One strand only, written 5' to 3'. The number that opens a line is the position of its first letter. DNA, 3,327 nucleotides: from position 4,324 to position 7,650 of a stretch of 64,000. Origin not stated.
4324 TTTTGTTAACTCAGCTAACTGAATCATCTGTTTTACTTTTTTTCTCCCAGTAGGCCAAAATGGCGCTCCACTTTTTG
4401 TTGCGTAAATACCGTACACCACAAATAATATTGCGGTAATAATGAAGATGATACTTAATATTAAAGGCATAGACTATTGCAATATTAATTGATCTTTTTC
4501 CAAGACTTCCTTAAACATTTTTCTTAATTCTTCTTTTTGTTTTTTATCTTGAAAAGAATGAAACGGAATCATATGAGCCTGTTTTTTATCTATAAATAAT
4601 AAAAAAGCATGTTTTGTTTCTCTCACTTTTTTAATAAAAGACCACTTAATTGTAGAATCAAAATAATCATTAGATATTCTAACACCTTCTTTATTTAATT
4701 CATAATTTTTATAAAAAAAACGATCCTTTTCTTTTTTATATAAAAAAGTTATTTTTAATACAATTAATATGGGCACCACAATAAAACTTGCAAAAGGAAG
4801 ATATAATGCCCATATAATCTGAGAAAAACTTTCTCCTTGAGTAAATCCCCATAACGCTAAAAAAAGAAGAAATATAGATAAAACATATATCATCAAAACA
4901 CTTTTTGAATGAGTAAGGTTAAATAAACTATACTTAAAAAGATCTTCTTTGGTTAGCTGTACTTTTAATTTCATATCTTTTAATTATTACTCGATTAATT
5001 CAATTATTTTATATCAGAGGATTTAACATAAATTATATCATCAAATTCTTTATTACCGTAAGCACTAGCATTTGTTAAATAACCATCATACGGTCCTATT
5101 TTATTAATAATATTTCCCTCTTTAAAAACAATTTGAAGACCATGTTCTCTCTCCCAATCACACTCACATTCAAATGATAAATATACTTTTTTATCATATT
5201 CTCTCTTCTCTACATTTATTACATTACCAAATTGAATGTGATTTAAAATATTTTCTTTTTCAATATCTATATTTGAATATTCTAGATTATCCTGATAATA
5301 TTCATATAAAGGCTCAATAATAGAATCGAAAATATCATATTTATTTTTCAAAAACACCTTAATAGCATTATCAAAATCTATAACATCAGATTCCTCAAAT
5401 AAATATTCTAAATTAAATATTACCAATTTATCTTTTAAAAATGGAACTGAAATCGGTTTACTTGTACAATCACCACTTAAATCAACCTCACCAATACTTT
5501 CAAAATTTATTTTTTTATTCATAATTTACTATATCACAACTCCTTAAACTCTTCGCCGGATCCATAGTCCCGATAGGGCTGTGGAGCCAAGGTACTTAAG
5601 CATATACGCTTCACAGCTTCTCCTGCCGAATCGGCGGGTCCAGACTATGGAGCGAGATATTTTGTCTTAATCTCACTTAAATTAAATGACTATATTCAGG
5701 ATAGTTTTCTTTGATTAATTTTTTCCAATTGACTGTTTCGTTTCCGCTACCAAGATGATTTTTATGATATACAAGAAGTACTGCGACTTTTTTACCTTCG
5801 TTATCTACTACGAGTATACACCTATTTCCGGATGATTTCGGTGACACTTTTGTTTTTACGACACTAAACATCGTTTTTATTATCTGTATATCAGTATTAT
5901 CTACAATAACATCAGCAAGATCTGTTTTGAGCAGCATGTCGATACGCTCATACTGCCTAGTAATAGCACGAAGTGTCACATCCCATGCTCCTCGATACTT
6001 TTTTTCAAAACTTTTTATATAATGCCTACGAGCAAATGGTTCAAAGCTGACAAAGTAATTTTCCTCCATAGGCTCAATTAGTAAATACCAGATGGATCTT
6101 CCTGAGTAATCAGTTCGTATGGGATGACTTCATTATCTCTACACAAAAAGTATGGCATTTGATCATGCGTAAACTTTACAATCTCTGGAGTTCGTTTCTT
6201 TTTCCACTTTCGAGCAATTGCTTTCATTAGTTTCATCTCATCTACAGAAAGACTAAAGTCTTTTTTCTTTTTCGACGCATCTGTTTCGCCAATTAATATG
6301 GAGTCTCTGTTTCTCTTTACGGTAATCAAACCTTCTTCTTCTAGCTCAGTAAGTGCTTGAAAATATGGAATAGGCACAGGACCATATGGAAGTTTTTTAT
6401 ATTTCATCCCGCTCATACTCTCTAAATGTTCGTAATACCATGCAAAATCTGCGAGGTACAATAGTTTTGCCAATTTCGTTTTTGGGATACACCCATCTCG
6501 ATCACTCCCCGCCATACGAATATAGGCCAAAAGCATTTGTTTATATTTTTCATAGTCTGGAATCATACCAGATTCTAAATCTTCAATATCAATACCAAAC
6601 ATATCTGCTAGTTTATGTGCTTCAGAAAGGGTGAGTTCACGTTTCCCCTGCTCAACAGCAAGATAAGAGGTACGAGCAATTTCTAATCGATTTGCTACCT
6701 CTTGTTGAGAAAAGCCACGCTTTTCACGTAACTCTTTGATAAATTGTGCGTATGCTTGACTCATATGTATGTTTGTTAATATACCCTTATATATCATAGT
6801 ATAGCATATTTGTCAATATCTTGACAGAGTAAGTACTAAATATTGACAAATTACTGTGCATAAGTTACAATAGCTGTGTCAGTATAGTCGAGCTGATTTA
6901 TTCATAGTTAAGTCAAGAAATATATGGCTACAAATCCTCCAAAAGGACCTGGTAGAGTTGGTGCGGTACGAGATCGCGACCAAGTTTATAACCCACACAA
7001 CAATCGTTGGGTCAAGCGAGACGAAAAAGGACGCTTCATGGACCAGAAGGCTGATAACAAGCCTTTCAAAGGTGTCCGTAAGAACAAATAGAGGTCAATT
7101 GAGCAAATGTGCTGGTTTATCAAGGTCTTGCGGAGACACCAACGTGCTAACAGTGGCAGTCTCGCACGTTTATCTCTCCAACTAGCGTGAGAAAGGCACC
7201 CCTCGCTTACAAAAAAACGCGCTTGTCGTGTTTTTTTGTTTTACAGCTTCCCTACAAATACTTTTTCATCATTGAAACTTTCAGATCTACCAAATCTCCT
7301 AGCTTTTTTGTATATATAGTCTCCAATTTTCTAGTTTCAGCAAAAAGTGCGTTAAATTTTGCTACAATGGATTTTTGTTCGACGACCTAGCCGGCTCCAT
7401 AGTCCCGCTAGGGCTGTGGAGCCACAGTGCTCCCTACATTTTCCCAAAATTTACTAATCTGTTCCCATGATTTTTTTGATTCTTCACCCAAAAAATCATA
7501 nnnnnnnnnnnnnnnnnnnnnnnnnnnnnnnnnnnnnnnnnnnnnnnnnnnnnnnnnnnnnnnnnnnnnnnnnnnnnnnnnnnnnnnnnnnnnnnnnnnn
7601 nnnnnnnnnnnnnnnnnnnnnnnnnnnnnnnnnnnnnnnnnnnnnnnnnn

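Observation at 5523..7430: Panacea-domain HTH antitoxin + unassigned 130-aa partner in a ~1.8-kb cassette bracketed by a palindromic repeat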

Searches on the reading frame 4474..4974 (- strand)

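Call 3: search_protein_families(library=pfam, proteins=[window:4474-4974:-], max_evalue=1)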
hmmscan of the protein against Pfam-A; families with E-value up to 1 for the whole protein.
window:4474-4974:- (166 aa): 7 families
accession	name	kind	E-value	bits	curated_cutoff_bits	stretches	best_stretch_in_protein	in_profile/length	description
PF14317.12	YcxB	-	7e-17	61.4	23.3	1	94-153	2-60/61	YcxB-like protein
PF10110.14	GPDPase_memb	-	0.00043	19.5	29.6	1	4-123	203-313/321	Membrane domain of glycerophosphoryl diester phosphodiesterase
PF06011.17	TRP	-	0.0024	17.2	28.5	1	15-85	192-261/426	Transient receptor potential (TRP) ion channel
PF03124.20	EXS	-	0.007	16.1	25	1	19-127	42-149/330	EXS family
PF00335.26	Tetraspanin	-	0.032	14.3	32.1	1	18-96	37-104/225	Tetraspanin family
PF10756.15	bPH_6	-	0.23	11.9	22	1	94-142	7-55/73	Bacterial PH domain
PF25630.1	Phycodna_minor_capsid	-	0.36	11.6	27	1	64-110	8-54/96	Phycodnaviridae minor capsid protein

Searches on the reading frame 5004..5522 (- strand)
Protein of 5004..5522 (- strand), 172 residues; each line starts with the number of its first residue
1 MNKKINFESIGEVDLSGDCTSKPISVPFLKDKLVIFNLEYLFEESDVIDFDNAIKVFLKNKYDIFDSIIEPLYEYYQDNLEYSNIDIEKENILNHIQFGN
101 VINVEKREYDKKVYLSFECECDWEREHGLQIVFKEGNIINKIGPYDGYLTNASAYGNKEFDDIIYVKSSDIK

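Call 3: search_protein_families(library=pfam, proteins=[window:5004-5522:-], max_evalue=1)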
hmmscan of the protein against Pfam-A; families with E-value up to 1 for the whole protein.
window:5004-5522:- (172 aa): 1 family
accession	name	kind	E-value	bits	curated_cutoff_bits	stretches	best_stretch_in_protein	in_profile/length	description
PF22481.1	DUF6985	-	1.8e-31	110.1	24.5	1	10-149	2-148/148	Domain of unknown function (DUF6985)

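Call 10: search_protein_families(library=ncbifam, proteins=[window:5004-5522:-], max_evalue=1)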
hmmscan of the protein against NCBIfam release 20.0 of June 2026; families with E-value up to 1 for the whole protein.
window:5004-5522:- (172 aa): 0 families

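Call 11: search_protein_families(library=padloc, proteins=[window:5004-5522:-], max_evalue=1)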
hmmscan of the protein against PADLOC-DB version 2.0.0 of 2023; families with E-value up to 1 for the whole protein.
window:5004-5522:- (172 aa): 0 families

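Call 12: search_protein_families(library=phrogs, proteins=[window:5004-5522:-], max_evalue=1)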
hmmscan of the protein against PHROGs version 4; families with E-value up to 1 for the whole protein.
window:5004-5522:- (172 aa): 0 families

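Call 38: find_encoding_contigs(protein=window:5004-5522:-, flank=6000, max_places=8)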
Protein window:5004-5522:- (172 aa): 4 contigs read that carry it; 2 places shown.
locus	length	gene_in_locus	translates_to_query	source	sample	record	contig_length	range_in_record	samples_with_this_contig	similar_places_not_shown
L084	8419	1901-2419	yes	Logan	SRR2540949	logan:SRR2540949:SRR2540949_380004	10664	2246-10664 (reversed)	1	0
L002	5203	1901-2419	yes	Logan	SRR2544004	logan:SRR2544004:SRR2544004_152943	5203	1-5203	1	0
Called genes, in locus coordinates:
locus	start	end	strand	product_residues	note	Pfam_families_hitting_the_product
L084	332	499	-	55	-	-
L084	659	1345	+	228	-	PF12844:HTH_19, PF13560:HTH_31, PF01381:HTH_3, PF13443:HTH_26 (weak), PF13274:SocA_Panacea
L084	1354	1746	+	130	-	-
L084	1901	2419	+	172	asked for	PF22481:DUF6985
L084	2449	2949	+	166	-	PF14317:YcxB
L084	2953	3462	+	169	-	PF08123:DOT1 (weak)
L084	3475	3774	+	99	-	PF05258:DciA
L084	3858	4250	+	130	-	-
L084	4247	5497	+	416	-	PF00587:tRNA-synt_2b, PF03129:HGTP_anticodon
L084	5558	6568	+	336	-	PF00022:Actin (weak), PF06723:MreB_Mbl, PF00012:HSP70, PF14450:FtsA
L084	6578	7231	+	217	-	PF24694:LNS2_PITM1-3 (weak)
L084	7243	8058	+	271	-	PF04085:MreC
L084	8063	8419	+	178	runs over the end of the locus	-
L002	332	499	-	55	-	-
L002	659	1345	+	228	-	PF12844:HTH_19, PF13560:HTH_31, PF01381:HTH_3, PF13443:HTH_26 (weak), PF13274:SocA_Panacea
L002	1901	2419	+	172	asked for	PF22481:DUF6985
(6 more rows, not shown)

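Call 67: find_homologous_proteins(query=window:5004-5522:-, max_evalue=0.00001)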
Query window:5004-5522:- (172 aa): 15 proteins with E <= 0.00001 among 34 candidates.
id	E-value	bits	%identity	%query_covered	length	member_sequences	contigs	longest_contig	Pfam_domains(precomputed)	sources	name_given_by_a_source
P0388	1.4e-107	375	100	100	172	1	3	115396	PF22481.2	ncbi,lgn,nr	ncbi:hypothetical protein KKG22_00875 [Patescibacteria group bacterium]|nr:hypothetical protein [Pat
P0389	8.8e-29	118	41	94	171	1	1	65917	PF22481.2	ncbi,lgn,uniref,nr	ncbi:hypothetical protein RFM98_29275 [Mesorhizobium sp. VK9D]|uniref:DUF6985 domain-containing prot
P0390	1.1e-27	115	44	84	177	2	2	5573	PF22481.2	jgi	-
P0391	1.2e-27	115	45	86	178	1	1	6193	PF22481.2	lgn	-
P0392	3.1e-26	110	41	82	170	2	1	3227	PF22481.2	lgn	-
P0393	6.3e-26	109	42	88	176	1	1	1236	PF22481.2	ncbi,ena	-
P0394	2.3e-25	107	41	85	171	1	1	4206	PF22481.2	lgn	-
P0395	8.2e-24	102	40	84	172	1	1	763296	PF22481.2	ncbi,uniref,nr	ncbi:hypothetical protein [Mesorhizobium sp. WSM3860]|uniref:DUF6985 domain-containing protein n=1 T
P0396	1.7e-23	101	39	85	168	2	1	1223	PF22481.2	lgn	-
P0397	3.4e-22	97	35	94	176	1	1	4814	PF22481.2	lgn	-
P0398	9.6e-22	95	38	74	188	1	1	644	PF22481.2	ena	-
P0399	2.9e-21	94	35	86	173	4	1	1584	PF22481.2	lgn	-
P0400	5.6e-21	93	41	68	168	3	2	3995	PF22481.2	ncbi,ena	-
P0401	1.7e-19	88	52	45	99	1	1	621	PF22481.2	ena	-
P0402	3.3e-19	87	40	69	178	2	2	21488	PF22481.2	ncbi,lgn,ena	-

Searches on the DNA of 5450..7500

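Call 32: search_rna_families(source=window, start=5450, end=7500, threshold=evalue, max_evalue=10)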
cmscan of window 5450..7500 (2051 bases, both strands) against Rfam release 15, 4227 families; matches with E-value up to 10: 4.
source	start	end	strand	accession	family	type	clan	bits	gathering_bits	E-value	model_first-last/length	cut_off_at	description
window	7478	7500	-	RF03071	Sodium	Cis-reg; riboswitch;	-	19.2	40.5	0.5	33-55/55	5'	Na+ riboswitch aptamer (DUF1646)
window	6246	6273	+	RF00489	ctRNA_p42d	Gene; antisense;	-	17.2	50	2.9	1-46/46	no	ctRNA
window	7214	7267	-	RF02236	asX2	Gene; sRNA;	-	17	70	3.2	1-87/87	no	Xanthomonas sRNA asX2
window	6170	6279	+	RF02706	TeloSII_ncR30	Gene; sRNA;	-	15.5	86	1.3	1-226/226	no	TeloSII non coding RNA 30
